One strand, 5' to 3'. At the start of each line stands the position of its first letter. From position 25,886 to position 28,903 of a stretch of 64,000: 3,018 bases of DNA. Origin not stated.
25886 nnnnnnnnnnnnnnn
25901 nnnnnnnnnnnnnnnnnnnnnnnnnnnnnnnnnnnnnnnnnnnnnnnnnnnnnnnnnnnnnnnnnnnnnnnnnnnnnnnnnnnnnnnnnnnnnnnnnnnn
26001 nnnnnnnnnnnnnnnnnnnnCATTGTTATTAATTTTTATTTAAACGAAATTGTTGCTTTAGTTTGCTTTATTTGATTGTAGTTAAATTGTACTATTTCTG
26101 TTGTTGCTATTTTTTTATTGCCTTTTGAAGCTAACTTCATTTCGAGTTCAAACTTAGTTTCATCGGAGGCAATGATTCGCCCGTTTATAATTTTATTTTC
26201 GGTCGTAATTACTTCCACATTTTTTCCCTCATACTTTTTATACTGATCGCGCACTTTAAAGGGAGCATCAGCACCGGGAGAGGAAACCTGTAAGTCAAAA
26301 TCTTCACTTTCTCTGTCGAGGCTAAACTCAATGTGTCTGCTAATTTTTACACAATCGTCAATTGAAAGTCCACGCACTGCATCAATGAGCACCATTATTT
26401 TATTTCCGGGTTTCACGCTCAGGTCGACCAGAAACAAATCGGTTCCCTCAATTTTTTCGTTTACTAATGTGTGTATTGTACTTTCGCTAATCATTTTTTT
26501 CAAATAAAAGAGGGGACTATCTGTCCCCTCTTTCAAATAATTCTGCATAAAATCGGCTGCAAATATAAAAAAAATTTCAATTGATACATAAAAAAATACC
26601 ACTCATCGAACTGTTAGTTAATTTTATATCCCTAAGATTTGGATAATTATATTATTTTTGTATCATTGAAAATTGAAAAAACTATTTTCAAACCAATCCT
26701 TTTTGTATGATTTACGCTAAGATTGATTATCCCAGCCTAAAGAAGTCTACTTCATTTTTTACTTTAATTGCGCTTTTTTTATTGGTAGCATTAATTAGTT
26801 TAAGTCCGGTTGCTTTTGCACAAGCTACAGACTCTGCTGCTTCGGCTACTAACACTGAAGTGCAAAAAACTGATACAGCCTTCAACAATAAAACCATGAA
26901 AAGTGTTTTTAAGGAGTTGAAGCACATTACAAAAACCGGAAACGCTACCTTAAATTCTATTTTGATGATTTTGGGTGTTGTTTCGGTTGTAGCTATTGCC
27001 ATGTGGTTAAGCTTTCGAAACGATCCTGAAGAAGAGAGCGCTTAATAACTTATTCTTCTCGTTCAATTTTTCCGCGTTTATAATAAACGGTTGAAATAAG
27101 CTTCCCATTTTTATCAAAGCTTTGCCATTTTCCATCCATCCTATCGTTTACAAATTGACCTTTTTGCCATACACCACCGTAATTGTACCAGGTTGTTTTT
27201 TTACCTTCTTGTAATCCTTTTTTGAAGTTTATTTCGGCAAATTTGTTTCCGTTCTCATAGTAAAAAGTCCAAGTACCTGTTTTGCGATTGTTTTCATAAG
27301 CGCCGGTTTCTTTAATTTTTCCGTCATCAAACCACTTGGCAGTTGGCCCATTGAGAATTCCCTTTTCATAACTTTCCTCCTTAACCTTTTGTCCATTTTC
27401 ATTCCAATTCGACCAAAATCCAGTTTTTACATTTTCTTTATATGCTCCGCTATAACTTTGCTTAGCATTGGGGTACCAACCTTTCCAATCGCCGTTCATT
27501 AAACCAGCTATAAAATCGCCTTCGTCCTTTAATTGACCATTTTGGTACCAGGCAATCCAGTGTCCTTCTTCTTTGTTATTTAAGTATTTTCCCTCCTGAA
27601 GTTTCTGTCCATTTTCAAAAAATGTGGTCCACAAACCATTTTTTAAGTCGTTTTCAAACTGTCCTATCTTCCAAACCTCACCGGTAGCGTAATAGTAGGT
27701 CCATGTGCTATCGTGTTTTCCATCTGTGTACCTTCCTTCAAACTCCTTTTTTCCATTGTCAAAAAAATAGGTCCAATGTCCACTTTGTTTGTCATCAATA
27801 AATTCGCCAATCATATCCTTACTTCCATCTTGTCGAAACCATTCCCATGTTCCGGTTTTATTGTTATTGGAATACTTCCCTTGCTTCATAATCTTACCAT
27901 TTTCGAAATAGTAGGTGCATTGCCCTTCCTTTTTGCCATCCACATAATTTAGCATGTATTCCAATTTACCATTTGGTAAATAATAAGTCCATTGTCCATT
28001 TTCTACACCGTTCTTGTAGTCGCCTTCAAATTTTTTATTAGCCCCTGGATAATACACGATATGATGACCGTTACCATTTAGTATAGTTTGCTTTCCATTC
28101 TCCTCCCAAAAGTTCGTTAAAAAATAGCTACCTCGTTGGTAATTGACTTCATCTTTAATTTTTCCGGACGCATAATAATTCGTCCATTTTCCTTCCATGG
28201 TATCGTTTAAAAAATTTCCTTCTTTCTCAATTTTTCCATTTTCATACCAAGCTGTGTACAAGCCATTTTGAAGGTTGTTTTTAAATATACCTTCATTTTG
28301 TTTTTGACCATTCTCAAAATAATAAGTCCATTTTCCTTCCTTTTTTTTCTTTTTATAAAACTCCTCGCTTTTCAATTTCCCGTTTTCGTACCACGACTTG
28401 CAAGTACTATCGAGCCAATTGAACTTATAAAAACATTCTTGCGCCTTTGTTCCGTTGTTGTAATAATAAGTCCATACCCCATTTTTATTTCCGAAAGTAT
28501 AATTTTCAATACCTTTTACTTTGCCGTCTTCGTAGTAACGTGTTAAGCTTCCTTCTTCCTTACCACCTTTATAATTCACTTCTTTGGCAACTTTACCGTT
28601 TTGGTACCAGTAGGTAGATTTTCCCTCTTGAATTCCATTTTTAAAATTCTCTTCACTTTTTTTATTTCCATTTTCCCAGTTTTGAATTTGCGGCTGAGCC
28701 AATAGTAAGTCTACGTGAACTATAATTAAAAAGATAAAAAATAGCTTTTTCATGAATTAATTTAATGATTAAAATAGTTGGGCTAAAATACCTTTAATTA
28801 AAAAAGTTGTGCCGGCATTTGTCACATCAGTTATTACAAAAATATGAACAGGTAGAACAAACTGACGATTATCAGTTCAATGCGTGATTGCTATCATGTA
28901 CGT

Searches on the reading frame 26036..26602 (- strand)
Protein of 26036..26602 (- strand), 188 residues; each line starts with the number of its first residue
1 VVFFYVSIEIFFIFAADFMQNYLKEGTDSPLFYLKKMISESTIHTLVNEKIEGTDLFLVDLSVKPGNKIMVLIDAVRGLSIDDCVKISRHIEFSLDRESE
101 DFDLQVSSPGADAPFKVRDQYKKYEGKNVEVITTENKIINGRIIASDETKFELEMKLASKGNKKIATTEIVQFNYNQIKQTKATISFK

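Call 47: search_protein_families(library=pfam, proteins=[window:26036-26602:-], max_evalue=0.001)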
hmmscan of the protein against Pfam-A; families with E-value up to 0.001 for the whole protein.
window:26036-26602:- (188 aa): 1 family
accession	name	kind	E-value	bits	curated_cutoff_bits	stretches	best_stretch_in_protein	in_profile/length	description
PF02576.22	RimP_N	-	5.2e-10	40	22.7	1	51-112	6-73/73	RimP N-terminal domain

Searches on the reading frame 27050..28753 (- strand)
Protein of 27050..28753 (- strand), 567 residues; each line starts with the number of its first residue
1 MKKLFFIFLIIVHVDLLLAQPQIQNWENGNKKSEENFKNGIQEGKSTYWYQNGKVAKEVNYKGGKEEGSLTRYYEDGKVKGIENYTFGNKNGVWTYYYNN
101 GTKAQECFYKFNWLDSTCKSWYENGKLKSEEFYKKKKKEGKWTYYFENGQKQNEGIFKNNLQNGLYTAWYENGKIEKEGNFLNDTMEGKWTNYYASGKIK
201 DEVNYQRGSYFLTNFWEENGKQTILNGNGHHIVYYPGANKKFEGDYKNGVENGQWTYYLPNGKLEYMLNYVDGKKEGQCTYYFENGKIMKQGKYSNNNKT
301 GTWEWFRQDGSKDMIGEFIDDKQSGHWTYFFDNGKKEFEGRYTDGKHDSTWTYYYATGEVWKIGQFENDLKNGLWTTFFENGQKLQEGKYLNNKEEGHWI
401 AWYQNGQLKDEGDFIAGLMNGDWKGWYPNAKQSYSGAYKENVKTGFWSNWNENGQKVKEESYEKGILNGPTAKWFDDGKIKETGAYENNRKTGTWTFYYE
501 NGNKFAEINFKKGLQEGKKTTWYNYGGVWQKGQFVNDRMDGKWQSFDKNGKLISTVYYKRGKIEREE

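Call 47: search_protein_families(library=pfam, proteins=[window:27050-28753:-], max_evalue=0.001)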
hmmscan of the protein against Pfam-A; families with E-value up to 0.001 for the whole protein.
window:27050-28753:- (567 aa): 1 family
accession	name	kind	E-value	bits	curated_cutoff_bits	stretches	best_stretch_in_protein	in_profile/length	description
PF07661.19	MORN_2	-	3.3e-53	171.8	29.6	1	117-135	4-22/22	MORN repeat variant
